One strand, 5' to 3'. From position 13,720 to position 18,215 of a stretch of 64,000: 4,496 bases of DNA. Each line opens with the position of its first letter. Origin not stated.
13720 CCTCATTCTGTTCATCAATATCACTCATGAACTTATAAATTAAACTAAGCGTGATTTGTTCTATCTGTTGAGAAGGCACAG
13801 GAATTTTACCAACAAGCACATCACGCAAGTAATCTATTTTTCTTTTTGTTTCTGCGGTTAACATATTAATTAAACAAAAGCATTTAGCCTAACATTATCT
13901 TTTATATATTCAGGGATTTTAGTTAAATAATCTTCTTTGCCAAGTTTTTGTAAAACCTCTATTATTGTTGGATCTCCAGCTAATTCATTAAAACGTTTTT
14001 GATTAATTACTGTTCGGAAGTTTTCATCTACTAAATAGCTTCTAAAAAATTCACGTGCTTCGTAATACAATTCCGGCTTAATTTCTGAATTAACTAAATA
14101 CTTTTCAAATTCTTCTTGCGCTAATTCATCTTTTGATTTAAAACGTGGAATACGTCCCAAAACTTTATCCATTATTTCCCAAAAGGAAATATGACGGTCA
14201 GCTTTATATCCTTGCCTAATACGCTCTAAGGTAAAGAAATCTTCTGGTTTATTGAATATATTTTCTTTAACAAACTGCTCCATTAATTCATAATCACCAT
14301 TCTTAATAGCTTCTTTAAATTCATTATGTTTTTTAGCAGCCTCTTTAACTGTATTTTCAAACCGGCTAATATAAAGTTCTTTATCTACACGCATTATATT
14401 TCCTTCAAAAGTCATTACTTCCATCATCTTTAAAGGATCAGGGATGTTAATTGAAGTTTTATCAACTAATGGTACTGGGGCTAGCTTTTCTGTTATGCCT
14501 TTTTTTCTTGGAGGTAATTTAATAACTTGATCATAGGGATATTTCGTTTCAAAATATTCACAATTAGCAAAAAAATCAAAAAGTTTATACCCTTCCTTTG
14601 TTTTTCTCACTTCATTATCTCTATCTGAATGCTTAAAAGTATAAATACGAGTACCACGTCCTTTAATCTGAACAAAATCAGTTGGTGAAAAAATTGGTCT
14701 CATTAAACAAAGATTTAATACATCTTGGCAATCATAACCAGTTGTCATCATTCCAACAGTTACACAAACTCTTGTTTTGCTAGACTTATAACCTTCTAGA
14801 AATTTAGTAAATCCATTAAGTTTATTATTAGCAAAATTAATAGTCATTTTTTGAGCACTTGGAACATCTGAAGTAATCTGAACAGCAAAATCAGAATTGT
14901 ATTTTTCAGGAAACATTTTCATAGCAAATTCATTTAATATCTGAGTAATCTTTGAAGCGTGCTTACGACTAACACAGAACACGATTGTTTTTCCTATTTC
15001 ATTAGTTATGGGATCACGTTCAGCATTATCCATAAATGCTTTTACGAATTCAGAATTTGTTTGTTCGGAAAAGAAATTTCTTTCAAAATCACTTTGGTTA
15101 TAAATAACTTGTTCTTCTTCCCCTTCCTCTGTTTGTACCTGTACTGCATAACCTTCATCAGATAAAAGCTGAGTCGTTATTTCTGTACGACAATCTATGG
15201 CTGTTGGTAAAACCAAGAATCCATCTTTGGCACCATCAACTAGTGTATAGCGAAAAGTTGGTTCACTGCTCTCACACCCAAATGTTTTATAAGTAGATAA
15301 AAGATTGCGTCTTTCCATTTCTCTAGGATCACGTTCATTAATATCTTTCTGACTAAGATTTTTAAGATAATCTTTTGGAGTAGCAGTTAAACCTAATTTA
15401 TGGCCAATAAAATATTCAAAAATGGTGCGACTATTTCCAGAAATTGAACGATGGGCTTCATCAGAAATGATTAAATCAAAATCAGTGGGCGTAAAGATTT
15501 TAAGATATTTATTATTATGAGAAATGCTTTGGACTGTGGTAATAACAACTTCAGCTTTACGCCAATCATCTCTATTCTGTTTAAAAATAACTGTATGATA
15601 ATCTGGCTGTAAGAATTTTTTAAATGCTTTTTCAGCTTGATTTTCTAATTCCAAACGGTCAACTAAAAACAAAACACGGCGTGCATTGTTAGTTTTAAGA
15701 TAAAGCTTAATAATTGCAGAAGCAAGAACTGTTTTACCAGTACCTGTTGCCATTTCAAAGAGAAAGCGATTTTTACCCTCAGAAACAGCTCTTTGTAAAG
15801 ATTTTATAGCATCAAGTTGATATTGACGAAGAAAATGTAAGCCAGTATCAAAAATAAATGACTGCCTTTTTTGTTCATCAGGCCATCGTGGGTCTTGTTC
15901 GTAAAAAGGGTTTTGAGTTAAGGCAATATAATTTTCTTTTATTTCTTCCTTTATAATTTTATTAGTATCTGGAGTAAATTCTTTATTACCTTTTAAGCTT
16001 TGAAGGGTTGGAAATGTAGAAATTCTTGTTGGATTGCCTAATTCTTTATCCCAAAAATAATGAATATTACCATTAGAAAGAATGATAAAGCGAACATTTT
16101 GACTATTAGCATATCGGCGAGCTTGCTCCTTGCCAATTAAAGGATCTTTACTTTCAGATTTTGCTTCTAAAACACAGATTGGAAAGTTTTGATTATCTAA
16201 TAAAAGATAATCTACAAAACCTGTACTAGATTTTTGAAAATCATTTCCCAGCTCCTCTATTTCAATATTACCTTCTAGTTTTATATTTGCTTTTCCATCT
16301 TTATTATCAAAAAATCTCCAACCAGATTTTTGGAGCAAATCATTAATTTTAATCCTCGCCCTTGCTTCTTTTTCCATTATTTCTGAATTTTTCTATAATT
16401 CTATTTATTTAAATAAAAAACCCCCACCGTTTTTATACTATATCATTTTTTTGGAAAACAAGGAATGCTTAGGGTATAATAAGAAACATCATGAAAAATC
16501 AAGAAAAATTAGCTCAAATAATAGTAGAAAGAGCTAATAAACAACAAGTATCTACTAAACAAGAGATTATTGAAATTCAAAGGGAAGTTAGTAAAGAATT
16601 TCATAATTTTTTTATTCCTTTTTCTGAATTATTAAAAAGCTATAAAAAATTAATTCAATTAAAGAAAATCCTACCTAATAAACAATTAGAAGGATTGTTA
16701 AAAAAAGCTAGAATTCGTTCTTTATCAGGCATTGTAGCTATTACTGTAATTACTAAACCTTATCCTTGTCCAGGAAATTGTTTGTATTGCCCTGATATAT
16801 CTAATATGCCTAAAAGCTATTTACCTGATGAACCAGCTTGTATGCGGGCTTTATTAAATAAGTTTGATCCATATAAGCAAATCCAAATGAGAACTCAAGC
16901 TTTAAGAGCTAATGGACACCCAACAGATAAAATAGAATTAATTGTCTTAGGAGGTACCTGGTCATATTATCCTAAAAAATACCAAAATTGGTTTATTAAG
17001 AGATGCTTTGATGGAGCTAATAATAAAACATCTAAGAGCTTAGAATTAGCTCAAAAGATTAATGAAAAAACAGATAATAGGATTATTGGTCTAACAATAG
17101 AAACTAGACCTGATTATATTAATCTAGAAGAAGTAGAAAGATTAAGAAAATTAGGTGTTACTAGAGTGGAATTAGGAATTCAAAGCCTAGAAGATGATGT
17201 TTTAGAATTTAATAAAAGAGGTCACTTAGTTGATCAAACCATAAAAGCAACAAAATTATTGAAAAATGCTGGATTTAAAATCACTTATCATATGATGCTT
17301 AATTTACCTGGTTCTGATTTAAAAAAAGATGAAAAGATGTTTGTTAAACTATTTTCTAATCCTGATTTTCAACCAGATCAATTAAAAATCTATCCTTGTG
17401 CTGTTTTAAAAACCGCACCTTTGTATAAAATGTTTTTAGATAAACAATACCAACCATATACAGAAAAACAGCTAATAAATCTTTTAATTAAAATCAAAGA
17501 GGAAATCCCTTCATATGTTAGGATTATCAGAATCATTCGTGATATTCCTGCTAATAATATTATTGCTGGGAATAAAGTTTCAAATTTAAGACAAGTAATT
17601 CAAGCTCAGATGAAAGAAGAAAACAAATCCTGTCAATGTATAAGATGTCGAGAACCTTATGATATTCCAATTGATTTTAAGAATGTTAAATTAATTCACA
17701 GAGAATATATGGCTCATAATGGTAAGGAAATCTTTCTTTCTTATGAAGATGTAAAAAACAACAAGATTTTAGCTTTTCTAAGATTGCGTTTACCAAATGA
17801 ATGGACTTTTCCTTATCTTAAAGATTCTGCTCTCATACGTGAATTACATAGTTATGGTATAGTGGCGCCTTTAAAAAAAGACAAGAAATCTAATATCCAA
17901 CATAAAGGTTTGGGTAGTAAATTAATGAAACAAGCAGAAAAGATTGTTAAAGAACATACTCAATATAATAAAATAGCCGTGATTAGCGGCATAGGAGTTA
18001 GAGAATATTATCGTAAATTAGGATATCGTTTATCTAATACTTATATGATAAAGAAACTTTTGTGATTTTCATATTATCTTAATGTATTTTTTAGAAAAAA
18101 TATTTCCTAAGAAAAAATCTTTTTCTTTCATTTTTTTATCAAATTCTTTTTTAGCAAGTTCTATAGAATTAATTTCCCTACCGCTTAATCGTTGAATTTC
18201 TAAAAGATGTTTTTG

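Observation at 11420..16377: Compact type I R-M system with HsdM and HsdS fused into a single 814-aa polypeptide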

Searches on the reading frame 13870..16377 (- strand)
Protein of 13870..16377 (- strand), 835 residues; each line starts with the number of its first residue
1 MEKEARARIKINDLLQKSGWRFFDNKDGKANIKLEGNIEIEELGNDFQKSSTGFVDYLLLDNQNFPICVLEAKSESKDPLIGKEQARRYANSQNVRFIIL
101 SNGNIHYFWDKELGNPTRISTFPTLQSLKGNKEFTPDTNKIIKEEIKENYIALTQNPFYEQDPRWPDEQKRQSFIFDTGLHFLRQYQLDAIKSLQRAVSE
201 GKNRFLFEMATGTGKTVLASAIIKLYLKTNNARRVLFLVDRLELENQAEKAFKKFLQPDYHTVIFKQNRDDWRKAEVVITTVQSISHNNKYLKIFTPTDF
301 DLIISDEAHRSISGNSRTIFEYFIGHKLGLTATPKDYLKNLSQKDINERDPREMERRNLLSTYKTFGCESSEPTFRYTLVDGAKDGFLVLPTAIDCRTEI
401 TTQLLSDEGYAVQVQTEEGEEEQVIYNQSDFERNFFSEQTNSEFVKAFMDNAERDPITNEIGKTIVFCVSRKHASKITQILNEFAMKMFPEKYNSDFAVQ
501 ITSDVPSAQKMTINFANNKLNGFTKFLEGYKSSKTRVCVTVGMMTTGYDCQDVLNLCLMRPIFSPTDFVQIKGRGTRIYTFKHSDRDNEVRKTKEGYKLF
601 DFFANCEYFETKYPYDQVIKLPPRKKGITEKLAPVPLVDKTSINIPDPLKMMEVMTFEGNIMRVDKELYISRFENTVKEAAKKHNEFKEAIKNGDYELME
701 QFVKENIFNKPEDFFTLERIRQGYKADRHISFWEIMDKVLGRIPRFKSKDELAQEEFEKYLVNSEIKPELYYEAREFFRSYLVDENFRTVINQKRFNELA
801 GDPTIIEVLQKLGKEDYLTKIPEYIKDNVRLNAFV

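Call 6: search_protein_families(library=pfam, proteins=[window:13870-16377:-], max_evalue=0.01)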
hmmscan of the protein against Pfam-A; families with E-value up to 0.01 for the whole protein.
window:13870-16377:- (835 aa): 8 families
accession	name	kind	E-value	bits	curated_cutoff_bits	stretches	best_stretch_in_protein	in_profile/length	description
PF04851.21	ResIII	-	1.9e-37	129.2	22.5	1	183-335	4-163/164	Type III restriction enzyme, res subunit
PF18766.7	SWI2_SNF2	-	1.5e-13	51.4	26.7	1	186-336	1-157/221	SWI2/SNF2 ATPase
PF00270.35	DEAD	-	2.1e-12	47.6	26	1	185-339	2-165/167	DEAD/DEAH box helicase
PF04313.20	HSDR_N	-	1.8e-05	25.2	25.1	1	48-112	121-193/198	Type I restriction enzyme R protein N terminus (HSDR_N)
PF00176.29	SNF2-rel_dom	-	1.8e-05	24.4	24.9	1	210-334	25-163/290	SNF2-related domain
PF13588.12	HSDR_N_2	-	5.3e-05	23.7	25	1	50-113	34-98/110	Type I restriction enzyme R protein N terminus (HSDR_N)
PF00271.37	Helicase_C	-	8.6e-05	23.2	23.5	1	459-578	13-109/110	Helicase conserved C-terminal domain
PF09848.15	SLFN-g3_helicase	-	0.00011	22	24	1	210-313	9-93/354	Schlafen group 3, DNA/RNA helicase domain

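Call 7: search_protein_families(library=ncbifam, proteins=[window:13870-16377:-], max_evalue=0.01)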
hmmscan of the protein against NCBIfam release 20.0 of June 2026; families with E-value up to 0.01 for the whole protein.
window:13870-16377:- (835 aa): 11 families
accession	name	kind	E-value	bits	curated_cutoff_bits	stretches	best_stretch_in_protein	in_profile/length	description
NF046051.1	restrict_EcoAI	equivalog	1.2e-74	252.1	550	1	10-580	10-516/768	EcoAI/FtnUII family type I restriction enzme subunit R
NF008521.0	PRK11448.1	equivalog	1.8e-43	148.8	729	2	176-311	408-552/1123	type I restriction-modification system endonuclease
NF053632.1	heli_RadD_YejH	equivalog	1.1e-15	57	720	2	183-326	3-134/573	DNA repair helicase RadD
TIGR04095.1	dnd_restrict_1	equivalog_domain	3.7e-13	49.3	600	1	183-340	9-174/451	DNA phosphorothioation system restriction enzyme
TIGR00348.1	hsdR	subfamily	2.6e-12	46.1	284.55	1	210-550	275-614/674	HsdR family type I site-specific deoxyribonuclease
NF010337.0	PRK13766.1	equivalog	3.1e-11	42.1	610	1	202-316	30-149/781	Hef nuclease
NF003426.0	PRK04914.1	equivalog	2.2e-06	26.2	576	1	204-310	172-284/959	RNA polymerase-associated protein RapA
NF045503.1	repair_heli_XPB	equivalog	0.0002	20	610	1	182-333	183-334/548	DNA repair helicase XPB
NF046055.1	restr_BPTD_3080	equivalog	0.0038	15.2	800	0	192-224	142-174/970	BPTD_3080 family restriction endonuclease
NF010469.0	PRK13894.1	subfamily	0.0042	16.5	508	1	192-251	140-198/320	conjugal transfer ATPase TrbB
TIGR02782.1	TrbB_P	equivalog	0.0042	16.4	304.55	1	192-251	127-185/303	P-type conjugative transfer ATPase TrbB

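Call 9: search_protein_families(library=padloc, proteins=[window:13870-16377:-], max_evalue=0.001)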
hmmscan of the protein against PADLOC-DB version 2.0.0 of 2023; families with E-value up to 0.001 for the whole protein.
window:13870-16377:- (835 aa): 17 families
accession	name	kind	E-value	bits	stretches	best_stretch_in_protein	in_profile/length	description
PDLC03047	REase_I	-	1.8e-63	212.7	2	184-614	345-734/1107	Type I restriction enzyme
PDLC03049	REase_I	-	4e-46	155.4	1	35-580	42-526/807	Type I restriction enzyme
PDLC03042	REase_I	-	1.3e-28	96.9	1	177-579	437-831/1170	Type I restriction enzyme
PDLC02707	PbeA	-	2.6e-20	70.6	1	137-338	208-417/672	PbeA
PDLC03658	mREase_IV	-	3.7e-19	66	1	187-335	227-372/953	Type IV methyl-directed restriction enzyme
PDLC03659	mREase_IV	-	3e-18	63.1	1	194-353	232-391/945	Type IV methyl-directed restriction enzyme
PDLC02704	PbeA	-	1.8e-13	47.9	1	158-346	242-430/682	PbeA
PDLC03048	REase_I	-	1.2e-12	44.9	1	181-343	239-416/976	Type I restriction enzyme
PDLC02706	PbeA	-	6.4e-12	42.8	1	142-346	240-443/722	PbeA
PDLC03045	REase_I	-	1.3e-11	41.3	1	181-391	256-470/995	Type I restriction enzyme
PDLC01439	typeIV_DinG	-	1.7e-07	28.3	1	184-248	17-75/575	CAS-IV-A; associated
PDLC02620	DrmD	-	1.5e-06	24.4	1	196-311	111-229/1060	DrmD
PDLC00659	HmaA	-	5.3e-06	22.5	1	204-310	124-234/1176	SNF2 helicase / DEAD-box helicase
PDLC02500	BrxHI|BrxHII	-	1.2e-05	22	1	191-330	96-260/933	BrxHI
PDLC02843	DpdE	-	7e-05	18.9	1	198-318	171-273/1091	DpdE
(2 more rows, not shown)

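Call 25: search_solved_structures(query=window:13870-16377:-, max_evalue=0.00001)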
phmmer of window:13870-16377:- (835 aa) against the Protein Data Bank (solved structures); distinct sequences matched with E-value up to 0.00001: 3.
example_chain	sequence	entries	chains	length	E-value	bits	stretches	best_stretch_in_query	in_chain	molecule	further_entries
3h1t_A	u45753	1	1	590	9.4e-35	123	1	7-578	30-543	Type I site-specific restriction-modification system, R (Restriction) subunit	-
7clg_A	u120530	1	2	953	4.6e-18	67.8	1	186-335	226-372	Putative helicase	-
6jde_B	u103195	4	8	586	6.4e-07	31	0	526-579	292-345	Putative DNA repair helicase RadD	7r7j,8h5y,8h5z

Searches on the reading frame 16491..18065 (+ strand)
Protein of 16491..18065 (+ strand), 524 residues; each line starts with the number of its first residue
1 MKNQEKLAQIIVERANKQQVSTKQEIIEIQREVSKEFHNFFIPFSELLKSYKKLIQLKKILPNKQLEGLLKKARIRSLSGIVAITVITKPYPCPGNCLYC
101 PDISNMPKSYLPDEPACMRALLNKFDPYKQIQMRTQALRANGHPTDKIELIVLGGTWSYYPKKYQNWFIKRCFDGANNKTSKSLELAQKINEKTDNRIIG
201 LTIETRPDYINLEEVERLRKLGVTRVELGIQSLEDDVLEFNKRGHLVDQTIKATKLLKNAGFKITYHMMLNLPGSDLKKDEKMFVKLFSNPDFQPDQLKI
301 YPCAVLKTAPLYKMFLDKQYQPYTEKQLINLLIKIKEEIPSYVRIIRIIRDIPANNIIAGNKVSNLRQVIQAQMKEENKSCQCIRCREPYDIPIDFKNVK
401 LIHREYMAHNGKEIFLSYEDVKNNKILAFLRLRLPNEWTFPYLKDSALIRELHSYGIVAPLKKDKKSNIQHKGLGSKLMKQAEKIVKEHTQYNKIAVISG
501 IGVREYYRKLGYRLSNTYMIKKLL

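Call 6: search_protein_families(library=pfam, proteins=[window:16491-18065:+], max_evalue=0.01)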
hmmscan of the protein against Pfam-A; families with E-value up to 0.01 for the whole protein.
window:16491-18065:+ (524 aa): 5 families
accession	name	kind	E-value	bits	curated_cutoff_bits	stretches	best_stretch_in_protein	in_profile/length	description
PF16199.10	Radical_SAM_C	-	9.8e-22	77.3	31.9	1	295-376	1-85/85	Radical_SAM C-terminal domain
PF04055.27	Radical_SAM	-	1e-17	65.2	29.5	1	93-277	7-156/166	Radical SAM superfamily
PF00583.31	Acetyltransf_1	-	1.7e-05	25.5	20.7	1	411-512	32-116/116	Acetyltransferase (GNAT) family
PF13673.13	Acetyltransf_10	-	0.00017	22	23.6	1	468-514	62-109/128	Acetyltransferase (GNAT) domain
PF13508.13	Acetyltransf_7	-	0.00095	19.9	27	1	468-513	39-83/84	Acetyltransferase (GNAT) domain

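Call 7: search_protein_families(library=ncbifam, proteins=[window:16491-18065:+], max_evalue=0.01)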
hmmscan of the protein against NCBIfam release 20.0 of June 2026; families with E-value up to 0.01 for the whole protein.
window:16491-18065:+ (524 aa): 22 families
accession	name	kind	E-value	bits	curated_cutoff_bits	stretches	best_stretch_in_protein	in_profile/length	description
TIGR01211.1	ELP3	subfamily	1.4e-169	565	350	1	11-523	2-522/522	tRNA uridine(34) 5-carboxymethylaminomethyl modification radical SAM/GNAT enzyme Elp3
TIGR01212.1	TIGR01212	equivalog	1.3e-22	80.3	180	1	195-376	106-288/302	tRNA modification radical SAM protein MnmL/YtqA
TIGR03994.1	rSAM_HemZ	equivalog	2.9e-14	53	321.4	1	186-325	159-296/401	coproporphyrinogen dehydrogenase HemZ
TIGR00539.1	hemN_rel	equivalog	1.4e-12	47.5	205.4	1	188-283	75-172/361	radical SAM family heme chaperone HemW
NF006060.0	PRK08207.1-3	equivalog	4.2e-11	42.3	653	1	195-332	237-374/477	coproporphyrinogen III oxidase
NF006067.1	PRK08208.1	equivalog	1.1e-09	37.8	380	1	193-314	119-238/427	STM4012 family radical SAM protein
NF004567.0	PRK05904.1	equivalog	1.3e-09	37.8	355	1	185-279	77-171/353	coproporphyrinogen III oxidase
TIGR04013.1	B12_SAM_MJ_1487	hypoth_equivalog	3.6e-09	36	251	1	179-280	219-323/382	TIGR04013 family B12-binding domain/radical SAM domain-containing protein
NF005133.0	PRK06582.1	equivalog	6.9e-09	35.2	597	1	164-318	58-214/390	coproporphyrinogen III oxidase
TIGR01210.1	TIGR01210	equivalog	1e-08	34.8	212.15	1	185-336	92-243/313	archaeosine biosynthesis radical SAM protein RaSEA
NF006061.0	PRK08207.1-4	equivalog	4.9e-07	28.9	702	1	197-300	263-365/501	coproporphyrinogen III oxidase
TIGR00538.1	hemN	equivalog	2.8e-06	26.4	324.95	1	196-328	135-265/454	oxygen-independent coproporphyrinogen III oxidase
NF006064.0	PRK08207.2-2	equivalog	2.4e-05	23.6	504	1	186-381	222-415/465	coproporphyrinogen III oxidase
TIGR03975.1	rSAM_ocin_1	subfamily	3.2e-05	22.6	281.85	1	210-283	350-423/606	RiPP maturation radical SAM C-methyltransferase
NF006385.0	PRK08629.1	equivalog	5.3e-05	22.2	355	1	197-303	131-236/439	coproporphyrinogen III oxidase family protein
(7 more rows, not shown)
